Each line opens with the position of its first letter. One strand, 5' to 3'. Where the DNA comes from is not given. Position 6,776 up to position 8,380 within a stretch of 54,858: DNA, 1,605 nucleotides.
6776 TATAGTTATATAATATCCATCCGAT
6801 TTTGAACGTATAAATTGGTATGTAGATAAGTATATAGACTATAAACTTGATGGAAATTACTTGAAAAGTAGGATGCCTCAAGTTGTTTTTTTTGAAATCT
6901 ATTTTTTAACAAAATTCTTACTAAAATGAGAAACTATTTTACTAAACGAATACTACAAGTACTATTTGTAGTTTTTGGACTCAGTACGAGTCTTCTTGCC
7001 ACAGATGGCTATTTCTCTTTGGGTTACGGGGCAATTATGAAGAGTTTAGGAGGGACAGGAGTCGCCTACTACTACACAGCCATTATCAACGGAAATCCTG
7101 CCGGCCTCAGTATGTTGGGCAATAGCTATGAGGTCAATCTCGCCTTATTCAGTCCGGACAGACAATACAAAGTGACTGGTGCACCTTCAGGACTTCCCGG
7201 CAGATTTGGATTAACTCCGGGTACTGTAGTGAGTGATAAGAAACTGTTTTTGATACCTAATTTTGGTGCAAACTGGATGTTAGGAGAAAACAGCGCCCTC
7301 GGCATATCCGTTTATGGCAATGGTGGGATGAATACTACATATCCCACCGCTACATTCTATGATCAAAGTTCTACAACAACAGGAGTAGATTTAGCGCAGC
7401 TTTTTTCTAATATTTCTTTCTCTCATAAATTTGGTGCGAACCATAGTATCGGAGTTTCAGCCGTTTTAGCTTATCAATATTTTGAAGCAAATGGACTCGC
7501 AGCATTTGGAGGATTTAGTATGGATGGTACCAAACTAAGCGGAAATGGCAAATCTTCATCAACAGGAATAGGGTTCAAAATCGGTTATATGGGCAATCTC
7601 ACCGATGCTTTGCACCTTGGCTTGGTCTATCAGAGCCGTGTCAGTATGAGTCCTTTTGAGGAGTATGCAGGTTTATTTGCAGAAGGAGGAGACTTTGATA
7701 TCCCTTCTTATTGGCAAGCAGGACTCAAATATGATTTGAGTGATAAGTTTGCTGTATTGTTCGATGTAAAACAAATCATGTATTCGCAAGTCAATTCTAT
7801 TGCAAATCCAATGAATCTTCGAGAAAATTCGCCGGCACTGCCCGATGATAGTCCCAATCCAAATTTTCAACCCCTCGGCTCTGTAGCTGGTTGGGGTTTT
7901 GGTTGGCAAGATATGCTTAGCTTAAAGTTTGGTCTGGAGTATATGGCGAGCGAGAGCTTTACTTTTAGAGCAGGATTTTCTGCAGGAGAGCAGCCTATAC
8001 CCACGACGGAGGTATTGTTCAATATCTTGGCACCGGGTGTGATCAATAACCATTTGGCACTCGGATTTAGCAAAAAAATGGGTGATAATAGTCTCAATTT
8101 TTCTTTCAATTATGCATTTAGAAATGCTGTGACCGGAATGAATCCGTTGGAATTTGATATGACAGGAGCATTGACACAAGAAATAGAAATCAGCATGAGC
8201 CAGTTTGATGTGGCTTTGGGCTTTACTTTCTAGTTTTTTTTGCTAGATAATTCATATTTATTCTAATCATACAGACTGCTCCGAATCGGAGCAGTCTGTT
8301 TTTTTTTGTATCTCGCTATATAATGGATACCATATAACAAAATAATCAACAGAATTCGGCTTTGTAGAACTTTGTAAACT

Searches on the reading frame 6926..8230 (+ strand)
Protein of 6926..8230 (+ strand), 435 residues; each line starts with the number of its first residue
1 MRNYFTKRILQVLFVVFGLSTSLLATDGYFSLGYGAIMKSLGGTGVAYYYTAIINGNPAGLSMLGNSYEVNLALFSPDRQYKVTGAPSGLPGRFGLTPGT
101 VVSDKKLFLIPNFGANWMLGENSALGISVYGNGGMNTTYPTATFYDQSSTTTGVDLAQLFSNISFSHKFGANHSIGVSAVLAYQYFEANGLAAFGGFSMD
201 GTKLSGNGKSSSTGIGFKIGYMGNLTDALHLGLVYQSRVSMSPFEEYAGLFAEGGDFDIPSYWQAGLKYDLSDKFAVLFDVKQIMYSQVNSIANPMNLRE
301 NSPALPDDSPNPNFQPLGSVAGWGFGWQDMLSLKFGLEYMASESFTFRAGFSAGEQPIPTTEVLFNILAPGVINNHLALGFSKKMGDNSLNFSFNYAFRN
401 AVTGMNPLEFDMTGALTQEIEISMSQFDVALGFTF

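Call 74: search_protein_families(library=pfam, proteins=[window:6926-8230:+], max_evalue=0.00001)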
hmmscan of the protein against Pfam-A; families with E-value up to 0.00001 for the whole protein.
window:6926-8230:+ (435 aa): 1 family
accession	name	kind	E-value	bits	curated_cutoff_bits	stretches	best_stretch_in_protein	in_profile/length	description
PF03349.22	Toluene_X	-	3.1e-23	82.4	29.7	1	51-419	37-405/421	Outer membrane protein transport protein (OMPP1/FadL/TodX)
